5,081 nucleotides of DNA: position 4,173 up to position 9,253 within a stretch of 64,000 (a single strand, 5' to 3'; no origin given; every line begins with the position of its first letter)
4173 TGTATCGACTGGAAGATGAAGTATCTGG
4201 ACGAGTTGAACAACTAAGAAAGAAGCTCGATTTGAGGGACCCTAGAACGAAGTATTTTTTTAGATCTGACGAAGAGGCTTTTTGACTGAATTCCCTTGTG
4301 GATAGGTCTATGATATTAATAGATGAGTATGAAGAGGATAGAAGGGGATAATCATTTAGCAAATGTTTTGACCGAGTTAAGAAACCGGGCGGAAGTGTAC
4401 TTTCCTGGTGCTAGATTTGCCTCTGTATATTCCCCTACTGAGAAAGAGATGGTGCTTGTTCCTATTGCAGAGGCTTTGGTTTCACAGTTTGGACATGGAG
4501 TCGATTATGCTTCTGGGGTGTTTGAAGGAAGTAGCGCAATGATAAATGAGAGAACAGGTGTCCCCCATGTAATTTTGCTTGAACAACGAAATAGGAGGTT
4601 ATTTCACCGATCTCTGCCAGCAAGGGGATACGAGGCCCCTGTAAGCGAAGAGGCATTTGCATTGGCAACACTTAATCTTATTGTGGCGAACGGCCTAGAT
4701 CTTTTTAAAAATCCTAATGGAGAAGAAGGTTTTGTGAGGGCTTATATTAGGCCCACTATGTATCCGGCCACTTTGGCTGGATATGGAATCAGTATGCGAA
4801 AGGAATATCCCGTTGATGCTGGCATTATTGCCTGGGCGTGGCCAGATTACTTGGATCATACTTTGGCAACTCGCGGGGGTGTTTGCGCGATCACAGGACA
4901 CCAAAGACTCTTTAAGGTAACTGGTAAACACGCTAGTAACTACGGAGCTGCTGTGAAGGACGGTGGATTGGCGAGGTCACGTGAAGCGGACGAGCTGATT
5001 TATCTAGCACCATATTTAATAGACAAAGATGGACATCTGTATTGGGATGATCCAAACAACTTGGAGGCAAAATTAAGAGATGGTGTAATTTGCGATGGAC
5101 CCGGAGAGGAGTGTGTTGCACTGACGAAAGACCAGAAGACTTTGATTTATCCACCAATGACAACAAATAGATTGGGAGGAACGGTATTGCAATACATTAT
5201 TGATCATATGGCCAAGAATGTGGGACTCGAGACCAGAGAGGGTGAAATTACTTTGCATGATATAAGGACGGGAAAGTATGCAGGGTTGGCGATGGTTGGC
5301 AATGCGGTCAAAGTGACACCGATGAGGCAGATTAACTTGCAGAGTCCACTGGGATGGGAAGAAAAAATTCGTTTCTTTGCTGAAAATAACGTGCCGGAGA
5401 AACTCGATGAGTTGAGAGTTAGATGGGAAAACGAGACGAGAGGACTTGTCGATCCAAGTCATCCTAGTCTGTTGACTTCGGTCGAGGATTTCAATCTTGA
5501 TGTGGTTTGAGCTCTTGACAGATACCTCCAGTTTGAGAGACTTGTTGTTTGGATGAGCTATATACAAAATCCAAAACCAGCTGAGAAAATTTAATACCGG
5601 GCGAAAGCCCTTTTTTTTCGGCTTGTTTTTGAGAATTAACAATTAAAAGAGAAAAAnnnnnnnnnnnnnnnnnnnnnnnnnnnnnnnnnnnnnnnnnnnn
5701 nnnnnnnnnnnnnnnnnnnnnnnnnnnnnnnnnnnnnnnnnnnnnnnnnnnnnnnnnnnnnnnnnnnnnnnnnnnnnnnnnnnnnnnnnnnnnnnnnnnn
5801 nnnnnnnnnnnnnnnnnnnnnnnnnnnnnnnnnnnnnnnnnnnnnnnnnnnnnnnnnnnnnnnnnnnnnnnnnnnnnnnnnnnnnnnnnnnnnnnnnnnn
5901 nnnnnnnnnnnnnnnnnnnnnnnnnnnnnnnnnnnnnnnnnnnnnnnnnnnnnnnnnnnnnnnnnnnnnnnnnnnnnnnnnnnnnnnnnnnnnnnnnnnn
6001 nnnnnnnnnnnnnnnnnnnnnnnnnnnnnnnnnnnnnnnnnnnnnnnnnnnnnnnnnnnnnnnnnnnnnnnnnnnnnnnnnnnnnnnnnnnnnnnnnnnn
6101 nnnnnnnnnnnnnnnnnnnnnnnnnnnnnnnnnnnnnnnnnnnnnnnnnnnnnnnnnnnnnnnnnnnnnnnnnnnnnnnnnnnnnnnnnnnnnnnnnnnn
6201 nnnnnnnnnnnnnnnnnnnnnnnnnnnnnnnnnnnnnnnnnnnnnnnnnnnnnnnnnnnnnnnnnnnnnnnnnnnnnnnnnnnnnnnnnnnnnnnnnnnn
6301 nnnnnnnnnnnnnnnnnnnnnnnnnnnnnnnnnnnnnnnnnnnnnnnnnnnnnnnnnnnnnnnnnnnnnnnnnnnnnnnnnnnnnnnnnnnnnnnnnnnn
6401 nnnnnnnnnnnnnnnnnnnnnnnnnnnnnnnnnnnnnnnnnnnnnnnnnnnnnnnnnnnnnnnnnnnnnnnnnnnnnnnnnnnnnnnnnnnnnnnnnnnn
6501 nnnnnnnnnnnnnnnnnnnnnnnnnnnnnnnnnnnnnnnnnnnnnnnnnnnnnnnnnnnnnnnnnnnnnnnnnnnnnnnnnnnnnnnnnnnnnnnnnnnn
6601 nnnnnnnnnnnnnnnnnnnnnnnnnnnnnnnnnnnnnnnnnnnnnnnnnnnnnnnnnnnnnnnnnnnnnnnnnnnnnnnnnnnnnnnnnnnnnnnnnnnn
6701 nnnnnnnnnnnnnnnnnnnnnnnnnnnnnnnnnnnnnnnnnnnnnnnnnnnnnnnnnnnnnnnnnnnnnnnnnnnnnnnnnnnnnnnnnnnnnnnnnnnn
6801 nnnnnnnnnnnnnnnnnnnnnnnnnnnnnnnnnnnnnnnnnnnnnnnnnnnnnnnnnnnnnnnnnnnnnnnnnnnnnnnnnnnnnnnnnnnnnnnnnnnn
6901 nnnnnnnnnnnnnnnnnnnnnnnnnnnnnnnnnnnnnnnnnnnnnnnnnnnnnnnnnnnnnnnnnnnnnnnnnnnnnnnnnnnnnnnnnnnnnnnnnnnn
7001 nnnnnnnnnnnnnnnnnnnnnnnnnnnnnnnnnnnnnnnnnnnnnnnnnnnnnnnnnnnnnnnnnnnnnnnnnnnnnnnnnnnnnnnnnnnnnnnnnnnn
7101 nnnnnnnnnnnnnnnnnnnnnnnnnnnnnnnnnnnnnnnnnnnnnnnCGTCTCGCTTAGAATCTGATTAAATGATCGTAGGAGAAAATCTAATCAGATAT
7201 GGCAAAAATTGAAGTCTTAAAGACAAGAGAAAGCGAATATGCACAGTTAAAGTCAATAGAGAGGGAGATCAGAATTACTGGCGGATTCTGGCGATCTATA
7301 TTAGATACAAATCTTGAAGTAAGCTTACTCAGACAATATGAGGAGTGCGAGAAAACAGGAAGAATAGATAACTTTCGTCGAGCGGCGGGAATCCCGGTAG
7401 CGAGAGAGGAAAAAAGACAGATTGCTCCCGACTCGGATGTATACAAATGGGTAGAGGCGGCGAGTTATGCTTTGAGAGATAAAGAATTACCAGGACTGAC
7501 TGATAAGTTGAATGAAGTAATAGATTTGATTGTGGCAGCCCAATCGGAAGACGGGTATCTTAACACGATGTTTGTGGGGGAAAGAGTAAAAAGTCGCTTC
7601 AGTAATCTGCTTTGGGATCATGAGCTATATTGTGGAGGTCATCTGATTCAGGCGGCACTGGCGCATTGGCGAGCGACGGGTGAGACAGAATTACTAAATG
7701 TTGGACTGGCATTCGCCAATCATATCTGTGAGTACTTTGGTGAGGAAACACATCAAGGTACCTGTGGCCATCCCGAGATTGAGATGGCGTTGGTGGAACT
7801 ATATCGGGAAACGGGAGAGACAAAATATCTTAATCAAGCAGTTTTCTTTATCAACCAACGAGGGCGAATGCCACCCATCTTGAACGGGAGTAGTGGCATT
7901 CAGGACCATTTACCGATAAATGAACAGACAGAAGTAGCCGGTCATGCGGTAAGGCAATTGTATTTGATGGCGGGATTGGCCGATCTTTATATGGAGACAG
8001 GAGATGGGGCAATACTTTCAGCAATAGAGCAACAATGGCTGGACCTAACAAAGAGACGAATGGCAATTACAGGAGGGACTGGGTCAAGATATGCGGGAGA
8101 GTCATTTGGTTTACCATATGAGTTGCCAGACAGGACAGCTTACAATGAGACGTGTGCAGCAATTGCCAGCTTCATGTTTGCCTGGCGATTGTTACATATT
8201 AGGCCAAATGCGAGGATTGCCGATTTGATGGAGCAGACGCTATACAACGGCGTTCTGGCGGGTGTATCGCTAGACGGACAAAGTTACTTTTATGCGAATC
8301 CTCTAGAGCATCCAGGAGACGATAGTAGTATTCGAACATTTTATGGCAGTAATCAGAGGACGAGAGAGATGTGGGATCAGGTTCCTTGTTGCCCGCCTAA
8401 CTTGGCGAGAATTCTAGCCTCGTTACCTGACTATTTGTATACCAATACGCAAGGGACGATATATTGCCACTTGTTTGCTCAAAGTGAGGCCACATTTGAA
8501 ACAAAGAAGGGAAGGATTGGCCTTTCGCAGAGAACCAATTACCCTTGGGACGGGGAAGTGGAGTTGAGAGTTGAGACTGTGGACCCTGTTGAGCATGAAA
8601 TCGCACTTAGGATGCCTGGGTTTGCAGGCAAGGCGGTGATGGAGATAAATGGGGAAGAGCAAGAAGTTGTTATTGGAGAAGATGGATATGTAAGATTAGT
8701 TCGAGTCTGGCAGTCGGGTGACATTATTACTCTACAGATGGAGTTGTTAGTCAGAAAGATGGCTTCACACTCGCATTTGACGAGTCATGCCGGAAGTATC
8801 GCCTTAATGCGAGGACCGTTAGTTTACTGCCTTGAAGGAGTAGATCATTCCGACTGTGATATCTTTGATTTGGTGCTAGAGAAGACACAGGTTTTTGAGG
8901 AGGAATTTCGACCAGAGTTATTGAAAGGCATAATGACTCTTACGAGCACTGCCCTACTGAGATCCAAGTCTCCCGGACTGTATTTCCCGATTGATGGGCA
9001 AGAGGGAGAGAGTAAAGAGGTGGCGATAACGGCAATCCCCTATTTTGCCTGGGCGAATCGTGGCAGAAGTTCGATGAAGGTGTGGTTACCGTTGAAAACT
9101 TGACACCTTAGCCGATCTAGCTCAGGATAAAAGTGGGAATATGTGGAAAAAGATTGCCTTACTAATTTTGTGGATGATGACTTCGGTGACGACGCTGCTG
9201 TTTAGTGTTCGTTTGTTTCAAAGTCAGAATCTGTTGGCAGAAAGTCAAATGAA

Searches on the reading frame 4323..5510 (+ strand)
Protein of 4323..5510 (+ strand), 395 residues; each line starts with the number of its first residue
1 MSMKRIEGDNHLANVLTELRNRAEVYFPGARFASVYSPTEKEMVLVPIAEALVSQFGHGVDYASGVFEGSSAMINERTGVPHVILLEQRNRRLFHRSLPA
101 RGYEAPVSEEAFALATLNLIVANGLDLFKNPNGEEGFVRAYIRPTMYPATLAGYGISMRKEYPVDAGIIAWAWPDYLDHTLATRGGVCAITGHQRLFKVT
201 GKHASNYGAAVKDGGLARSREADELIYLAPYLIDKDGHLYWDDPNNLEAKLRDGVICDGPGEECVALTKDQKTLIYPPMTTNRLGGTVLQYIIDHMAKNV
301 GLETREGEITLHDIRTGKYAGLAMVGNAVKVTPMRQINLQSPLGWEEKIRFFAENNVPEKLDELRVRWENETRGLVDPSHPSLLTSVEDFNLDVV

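Call 65: search_protein_families(library=pfam, proteins=[window:4323-5510:+], max_evalue=0.0001)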
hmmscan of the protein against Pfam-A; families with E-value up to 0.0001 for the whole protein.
window:4323-5510:+ (395 aa): 1 family
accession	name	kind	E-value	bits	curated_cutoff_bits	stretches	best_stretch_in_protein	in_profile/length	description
PF01063.24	Aminotran_4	-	2.2e-08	34.6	28.5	1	269-337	158-223/223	Amino-transferase class IV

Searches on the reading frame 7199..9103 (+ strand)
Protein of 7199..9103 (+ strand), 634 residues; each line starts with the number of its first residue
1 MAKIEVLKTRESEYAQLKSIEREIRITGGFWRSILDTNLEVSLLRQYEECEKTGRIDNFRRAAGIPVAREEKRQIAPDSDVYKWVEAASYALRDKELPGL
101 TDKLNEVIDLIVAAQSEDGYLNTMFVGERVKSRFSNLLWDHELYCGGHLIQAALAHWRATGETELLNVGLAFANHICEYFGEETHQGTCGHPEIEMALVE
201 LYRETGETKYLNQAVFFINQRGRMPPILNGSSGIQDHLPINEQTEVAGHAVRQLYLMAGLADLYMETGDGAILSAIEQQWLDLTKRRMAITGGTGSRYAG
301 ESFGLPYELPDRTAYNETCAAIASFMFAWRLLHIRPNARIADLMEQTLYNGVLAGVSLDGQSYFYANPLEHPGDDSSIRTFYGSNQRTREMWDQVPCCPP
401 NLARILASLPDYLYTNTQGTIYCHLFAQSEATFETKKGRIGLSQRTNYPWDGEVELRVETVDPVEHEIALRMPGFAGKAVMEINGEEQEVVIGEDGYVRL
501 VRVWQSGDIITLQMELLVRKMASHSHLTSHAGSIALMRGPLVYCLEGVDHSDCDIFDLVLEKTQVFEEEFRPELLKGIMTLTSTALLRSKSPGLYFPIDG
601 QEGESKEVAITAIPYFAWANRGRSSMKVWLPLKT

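Call 65: search_protein_families(library=pfam, proteins=[window:7199-9103:+], max_evalue=0.0001)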
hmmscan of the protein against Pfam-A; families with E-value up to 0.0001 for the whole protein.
window:7199-9103:+ (634 aa): 3 families
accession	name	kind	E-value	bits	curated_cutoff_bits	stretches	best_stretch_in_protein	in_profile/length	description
PF07944.18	Beta-AFase-like_GH127_cat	-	2.5e-98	329.9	24.9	1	24-410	2-375/376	Beta-L-arabinofuranosidase, GH127 catalytic domain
PF20736.2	Glyco_hydro127M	-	3.6e-23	81.9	24.2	1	420-515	1-94/95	Beta-L-arabinofuranosidase, GH127 middle domain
PF20737.2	Glyco_hydro127C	-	1.6e-22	79.5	23.7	1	518-631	1-71/71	Glycoside hydrolase family 127 C-terminal domain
